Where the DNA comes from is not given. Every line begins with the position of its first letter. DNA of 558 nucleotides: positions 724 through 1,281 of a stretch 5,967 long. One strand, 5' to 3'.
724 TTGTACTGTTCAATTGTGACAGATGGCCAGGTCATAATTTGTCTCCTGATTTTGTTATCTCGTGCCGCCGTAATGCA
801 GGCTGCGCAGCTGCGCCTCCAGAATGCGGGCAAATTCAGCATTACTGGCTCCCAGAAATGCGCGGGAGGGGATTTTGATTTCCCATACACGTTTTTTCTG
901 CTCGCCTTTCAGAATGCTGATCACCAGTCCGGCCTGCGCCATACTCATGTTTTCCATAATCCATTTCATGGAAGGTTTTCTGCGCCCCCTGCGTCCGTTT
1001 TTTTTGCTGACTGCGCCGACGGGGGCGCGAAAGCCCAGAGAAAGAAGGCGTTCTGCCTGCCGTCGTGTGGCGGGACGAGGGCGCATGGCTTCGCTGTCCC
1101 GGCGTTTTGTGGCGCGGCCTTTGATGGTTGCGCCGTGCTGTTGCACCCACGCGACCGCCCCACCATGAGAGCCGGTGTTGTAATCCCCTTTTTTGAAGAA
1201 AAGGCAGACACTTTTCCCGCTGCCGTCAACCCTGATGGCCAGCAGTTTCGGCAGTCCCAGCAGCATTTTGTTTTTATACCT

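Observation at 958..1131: gpS-like virion morphogenesis protein carries an Arg/Lys-rich insert of about 60-70 residues containing an A8 homopolymer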

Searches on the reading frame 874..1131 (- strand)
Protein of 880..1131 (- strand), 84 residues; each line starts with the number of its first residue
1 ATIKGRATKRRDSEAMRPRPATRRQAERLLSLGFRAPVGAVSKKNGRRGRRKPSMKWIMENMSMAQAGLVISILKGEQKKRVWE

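Call 52: search_protein_families(library=pfam, proteins=[window:880-1131:-], max_evalue=1)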
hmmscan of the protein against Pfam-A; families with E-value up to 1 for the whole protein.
window:880-1131:- (84 aa): 0 families

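Call 56: search_protein_families(library=phrogs, proteins=[window:880-1131:-], max_evalue=0.01)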
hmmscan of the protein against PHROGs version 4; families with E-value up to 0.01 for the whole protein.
window:880-1131:- (84 aa): 0 families

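Call 67: predict_structure(alignment_id=A4)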
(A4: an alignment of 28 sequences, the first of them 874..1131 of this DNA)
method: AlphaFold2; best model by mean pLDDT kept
length: 86 residues; sequences in the alignment: 28
mean_pLDDT: 76.5   pTM: 0.58
mean pLDDT of the five models: 76.5, 75.1, 74.5, 71.1, 68.5
residues with pLDDT >= 90: 30; 70-90: 29; 50-70: 17; < 50: 10
segments of 3 or more residues with pLDDT < 50: 1-8
pLDDT, mean of each block of 10 residues (from residue 1): 47 64 93 86 79 92 90 75 54
secondary structure, 60 per line:
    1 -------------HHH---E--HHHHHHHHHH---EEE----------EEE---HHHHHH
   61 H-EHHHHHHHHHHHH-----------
elements in order: H23-32 E36-38 E49-51 H55-61 H64-75
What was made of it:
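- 883..1131 (-): Inserted subdomain, residues 121-203. Absent from P2 gpS and Mu gpG, present in all HP1-type TCPs. AF2 on the insert alone gives pLDDT 79-93 over residues 141-195 (call 67).
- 970..1029 (-): Variable-length basic beta-hairpin or linker, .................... (residues 155-174); 8 K+R, 0 D+E. Strands at 156-158 and 169-171 in the insert-only model (call 67).
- The insert alone folds the same way, with pLDDT 79-93 (call 67).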

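Call 70: fold_search(model_id=the predicted structure, library=pdb)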
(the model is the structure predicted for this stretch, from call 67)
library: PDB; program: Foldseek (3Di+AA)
matches with E <= 10: 79; with E <= 0.001: 0
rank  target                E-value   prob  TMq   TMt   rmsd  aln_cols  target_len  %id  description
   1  2c7y_A                1.8e+00  0.06  0.15  0.06   8.6        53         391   19  plant enzyme (released 2006-05-18)
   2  6p1b_B                2.5e+00  0.08  0.28  0.18  11.3        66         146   14  Transcription antitermination factor Q21 (released 2019-06-26)
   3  5u7o_B                2.5e+00  0.04  0.19  0.14  10.1        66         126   12  Crystal Structure of HIV-1 BG505 SOSIP.664 Prefusion Env Trimer Bound to Small Molecule HIV-1 Entry Inhibitor BMS-6265 (released 2017-08-30)
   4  6jw7_A                2.9e+00  0.04  0.15  0.05  11.4        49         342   24  The crystal structure of KanD2 in complex with NADH and 3"-deamino-3"-hydroxykanamycin A (released 2020-04-15)
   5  9jkf_F                3.3e+00  0.03  0.19  0.12   9.8        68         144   13  Asymmetric structure of cleaved HIV-1 Tri FPPR envelope glycoprotein trimer in amphipol-lipid nanodiscs (Tri FPPR.1) (released 2025-02-26)
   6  6p1a_A                3.3e+00  0.03  0.17  0.13  11.2        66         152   17  Transcription antitermination factor Q21 in complex with Q21-binding-element DNA (released 2019-06-26)
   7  8d4r_B                3.5e+00  0.03  0.19  0.13  10.7        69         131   14  Crystal Structure of Mosaic HIV-1 Envelope (MosM3.2) in Complex with antibodies PGT124 and 35O22 at 3.8 Angstrom (released 2023-12-13)
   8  7z3a_E                3.5e+00  0.03  0.18  0.15  11.3        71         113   15  AMC009 SOSIPv5.2 in complex with Fabs ACS101 and ACS124 (released 2022-08-10)
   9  7kld_B                3.8e+00  0.05  0.21  0.18   9.1        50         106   10  Crystal Structure of an Essential Ribosomal Processing Protease Prp from S. aureus in complex with a covalently linked (released 2021-09-01)
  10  5aco_B                3.8e+00  0.02  0.17  0.12  11.4        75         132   17  Cryo-EM structure of PGT128 Fab in complex with BG505 SOSIP.664 Env trimer (released 2015-09-30)
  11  8tq1_F                4.0e+00  0.03  0.19  0.15  10.1        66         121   12  HIV-1 BG505 Env SOSIP in complex with bovine Fab Bess4 and non-human primate Fab RM20A3 (released 2024-08-07)
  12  6udk_C                4.0e+00  0.02  0.19  0.15  10.2        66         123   11  HIV-1 bNAb 1-55 in complex with modified BG505 SOSIP-based immunogen RC1 and 10-1074 (released 2020-01-29)
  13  8tg7_A                4.3e+00  0.08  0.31  0.40   8.4        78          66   14  Structure of Red beta C-terminal domain in complex with SSB C-terminal peptide, Form 2 (released 2024-03-13)
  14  6p18_Q                4.3e+00  0.03  0.20  0.13  11.6        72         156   21  Q21 transcription antitermination complex: loading complex (released 2019-06-26)
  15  8ttw_B                4.3e+00  0.02  0.18  0.14   9.6        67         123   16  Cryo-EM structure of BG505 SOSIP.664 HIV-1 Env trimer in complex with temsavir, 8ANC195, and 10-1074 (released 2023-11-08)
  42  8dok_B                6.9e+00  0.02  0.17  0.13  10.1        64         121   11  Cryo-EM structure of T/F100 SOSIP.664 HIV-1 Env trimer in complex with 8ANC195 and 10-1074 (released 2023-07-19)
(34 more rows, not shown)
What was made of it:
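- On Known DNA-binding folds (winged helix / HTH and similar): Foldseek against the PDB gives all E > 1 (call 70).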

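Call 77: search_solved_structures(query=A4, max_evalue=10, show_alignments=0)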
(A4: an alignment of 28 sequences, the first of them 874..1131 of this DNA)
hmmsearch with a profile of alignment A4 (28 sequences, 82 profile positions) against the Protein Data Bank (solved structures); distinct sequences matched with E-value up to 10: 1.
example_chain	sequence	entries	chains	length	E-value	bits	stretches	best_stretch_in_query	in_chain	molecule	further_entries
6zj3_LS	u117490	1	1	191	6.7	10.3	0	31-58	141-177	Ribosomal protein uL5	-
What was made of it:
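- On Known DNA-binding folds (winged helix / HTH and similar): The PDB profile search found nothing (call 77).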

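Call 84: search_protein_families(library=pfam, alignment_id=A4, max_evalue=1)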
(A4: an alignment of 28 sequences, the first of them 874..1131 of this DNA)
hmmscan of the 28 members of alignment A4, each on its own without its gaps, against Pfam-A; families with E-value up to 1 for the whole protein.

A. member 1, window:874-1131:- (86 aa): 0 families

B. families by the number of members that match (of 28 scanned): 15 families
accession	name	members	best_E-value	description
PF08279.18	HTH_11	2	0.035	HTH domain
PF20838.2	IgD_del_linker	2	0.064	Immunoglobulin D, delta linker region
PF22297.1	PccH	1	0.035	PccH Cytochrome c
PF06085.16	Rz1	1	0.052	Lipoprotein Rz1 precursor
PF03923.18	Lipoprotein_16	1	0.068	Uncharacterized lipoprotein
PF05430.17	Methyltransf_30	1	0.088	S-adenosyl-L-methionine-dependent methyltransferase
PF15079.11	Tsc35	1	0.093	Testis-specific protein 35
PF11923.13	NFACT-C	1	0.14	NFACT protein C-terminal domain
PF22552.1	TY-Chap3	1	0.15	T3SS (YopN, CesT) and YbjN peptide-binding chaperone 3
PF14713.11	DUF4464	1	0.16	Domain of unknown function (DUF4464)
PF23402.1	LTI65_LTI78_NYQTKV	1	0.22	LTI65/LTI78 NYQTKV repeat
PF02971.19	FTCD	1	0.24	Formiminotransferase domain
PF22818.2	ApeI-like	1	0.25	ApeI dehydratase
PF06252.17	GemA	1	0.27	Bacteriophage Mu, GemA protein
PF16273.10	NuDC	1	0.61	Nuclear distribution C domain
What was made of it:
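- On Known DNA-binding folds (winged helix / HTH and similar): Pfam shows only scattered chance-level hits (call 84).
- HTH_11 appears in 2 of 28 members at E = 0.035, which is chance level (call 84).
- Tried and rejected: Pfam and PHROG scans of the insert alone found nothing consistent (calls 52, 56, 84).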
